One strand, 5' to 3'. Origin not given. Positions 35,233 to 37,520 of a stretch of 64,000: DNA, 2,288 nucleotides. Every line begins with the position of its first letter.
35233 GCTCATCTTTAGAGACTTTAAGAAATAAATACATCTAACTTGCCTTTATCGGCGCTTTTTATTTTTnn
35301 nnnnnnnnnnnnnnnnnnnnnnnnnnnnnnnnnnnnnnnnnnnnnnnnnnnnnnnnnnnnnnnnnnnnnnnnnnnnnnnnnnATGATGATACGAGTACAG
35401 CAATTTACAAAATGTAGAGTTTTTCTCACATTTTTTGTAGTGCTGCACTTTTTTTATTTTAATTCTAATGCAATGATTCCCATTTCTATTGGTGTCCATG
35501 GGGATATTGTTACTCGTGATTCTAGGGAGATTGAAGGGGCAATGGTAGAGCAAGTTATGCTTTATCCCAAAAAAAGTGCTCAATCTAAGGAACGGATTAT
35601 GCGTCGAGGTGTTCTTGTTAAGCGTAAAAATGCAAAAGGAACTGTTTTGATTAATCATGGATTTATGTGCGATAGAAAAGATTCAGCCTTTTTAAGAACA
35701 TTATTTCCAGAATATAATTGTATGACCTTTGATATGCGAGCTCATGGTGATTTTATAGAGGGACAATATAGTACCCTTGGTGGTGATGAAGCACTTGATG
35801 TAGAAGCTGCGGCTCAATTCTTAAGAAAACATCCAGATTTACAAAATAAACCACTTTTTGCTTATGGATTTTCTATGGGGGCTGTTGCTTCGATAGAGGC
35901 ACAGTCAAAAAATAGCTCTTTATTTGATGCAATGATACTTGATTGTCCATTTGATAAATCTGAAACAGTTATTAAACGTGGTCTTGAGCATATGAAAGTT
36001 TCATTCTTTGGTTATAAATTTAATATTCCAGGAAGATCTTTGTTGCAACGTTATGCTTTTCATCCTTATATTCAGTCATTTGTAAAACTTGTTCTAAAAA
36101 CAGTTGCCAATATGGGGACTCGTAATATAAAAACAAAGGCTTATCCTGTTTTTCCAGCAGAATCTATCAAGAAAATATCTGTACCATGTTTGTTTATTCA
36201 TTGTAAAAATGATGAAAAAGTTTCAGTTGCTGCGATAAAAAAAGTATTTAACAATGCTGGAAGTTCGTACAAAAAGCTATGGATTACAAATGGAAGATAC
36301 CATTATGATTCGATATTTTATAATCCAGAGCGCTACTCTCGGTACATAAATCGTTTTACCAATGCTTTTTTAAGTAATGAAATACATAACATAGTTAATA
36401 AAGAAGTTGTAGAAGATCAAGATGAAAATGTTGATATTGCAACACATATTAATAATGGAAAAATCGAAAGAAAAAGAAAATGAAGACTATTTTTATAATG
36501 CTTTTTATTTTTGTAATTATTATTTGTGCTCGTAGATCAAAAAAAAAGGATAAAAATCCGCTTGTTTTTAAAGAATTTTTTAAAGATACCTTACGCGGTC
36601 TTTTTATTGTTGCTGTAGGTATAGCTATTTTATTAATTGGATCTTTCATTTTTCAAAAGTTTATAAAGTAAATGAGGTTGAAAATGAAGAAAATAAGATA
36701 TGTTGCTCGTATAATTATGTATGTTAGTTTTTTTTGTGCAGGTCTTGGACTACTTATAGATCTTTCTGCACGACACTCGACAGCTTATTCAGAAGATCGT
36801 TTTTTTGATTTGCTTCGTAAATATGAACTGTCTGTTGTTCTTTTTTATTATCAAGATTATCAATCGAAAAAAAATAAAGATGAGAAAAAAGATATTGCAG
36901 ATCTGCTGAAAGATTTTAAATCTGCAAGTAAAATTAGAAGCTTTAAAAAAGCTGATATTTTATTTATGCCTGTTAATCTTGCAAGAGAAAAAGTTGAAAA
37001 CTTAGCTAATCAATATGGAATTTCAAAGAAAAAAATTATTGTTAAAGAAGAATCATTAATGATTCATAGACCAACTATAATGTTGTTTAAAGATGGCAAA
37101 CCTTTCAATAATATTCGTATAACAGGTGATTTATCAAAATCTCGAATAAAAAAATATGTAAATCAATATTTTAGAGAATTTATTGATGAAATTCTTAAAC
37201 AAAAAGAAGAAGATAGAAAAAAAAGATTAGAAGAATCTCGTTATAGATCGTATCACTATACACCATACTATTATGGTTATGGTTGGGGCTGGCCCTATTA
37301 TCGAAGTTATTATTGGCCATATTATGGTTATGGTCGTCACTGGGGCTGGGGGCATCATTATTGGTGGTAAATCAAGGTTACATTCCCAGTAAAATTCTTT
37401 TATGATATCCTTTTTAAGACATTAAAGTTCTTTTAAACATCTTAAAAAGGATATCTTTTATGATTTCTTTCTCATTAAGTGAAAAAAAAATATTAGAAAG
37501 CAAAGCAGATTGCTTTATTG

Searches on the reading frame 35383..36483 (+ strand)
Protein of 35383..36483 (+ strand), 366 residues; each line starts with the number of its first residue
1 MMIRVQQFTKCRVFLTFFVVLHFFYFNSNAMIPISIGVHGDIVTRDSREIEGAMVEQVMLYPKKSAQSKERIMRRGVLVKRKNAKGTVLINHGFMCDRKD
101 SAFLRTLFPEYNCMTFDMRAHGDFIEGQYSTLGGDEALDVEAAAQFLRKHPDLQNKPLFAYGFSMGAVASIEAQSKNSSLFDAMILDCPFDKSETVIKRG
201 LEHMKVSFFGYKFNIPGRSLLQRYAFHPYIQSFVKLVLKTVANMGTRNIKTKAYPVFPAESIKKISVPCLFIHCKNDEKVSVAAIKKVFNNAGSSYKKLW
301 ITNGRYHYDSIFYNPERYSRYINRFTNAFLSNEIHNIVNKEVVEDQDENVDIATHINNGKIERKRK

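Call 44: search_protein_families(library=pfam, proteins=[window:35383-36483:+], max_evalue=0.01)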
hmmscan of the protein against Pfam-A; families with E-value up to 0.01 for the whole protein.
window:35383-36483:+ (366 aa): 4 families
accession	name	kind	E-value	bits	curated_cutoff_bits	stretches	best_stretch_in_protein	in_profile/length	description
PF12146.15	Hydrolase_4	-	1.6e-12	47.7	27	2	83-194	2-114/239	Serine aminopeptidase, S33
PF00326.27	Peptidase_S9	-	9.2e-06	25.7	22.6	1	128-190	36-98/213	Prolyl oligopeptidase family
PF12697.13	Abhydrolase_6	-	1.6e-05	26.1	26.3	1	88-318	2-214/217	Alpha/beta hydrolase family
PF02129.25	Peptidase_S15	-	0.0055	16.9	23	0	126-190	66-129/262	X-Pro dipeptidyl-peptidase (S15 family)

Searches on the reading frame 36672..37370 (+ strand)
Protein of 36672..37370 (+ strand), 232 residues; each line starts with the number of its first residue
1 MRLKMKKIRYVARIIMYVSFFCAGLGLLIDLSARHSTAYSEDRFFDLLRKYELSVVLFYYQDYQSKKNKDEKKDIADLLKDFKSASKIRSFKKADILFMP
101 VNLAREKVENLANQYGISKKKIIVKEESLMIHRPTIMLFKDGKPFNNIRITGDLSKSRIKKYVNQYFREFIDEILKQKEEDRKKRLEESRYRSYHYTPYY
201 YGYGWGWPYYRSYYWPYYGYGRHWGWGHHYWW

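Call 44: search_protein_families(library=pfam, proteins=[window:36672-37370:+], max_evalue=0.01)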
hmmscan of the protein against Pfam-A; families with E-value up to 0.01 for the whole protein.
window:36672-37370:+ (232 aa): 1 family
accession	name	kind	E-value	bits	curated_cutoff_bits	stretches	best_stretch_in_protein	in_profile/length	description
PF13739.11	PdaC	-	0.0028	19.2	29.1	0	154-202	20-65/95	Deacetylase PdaC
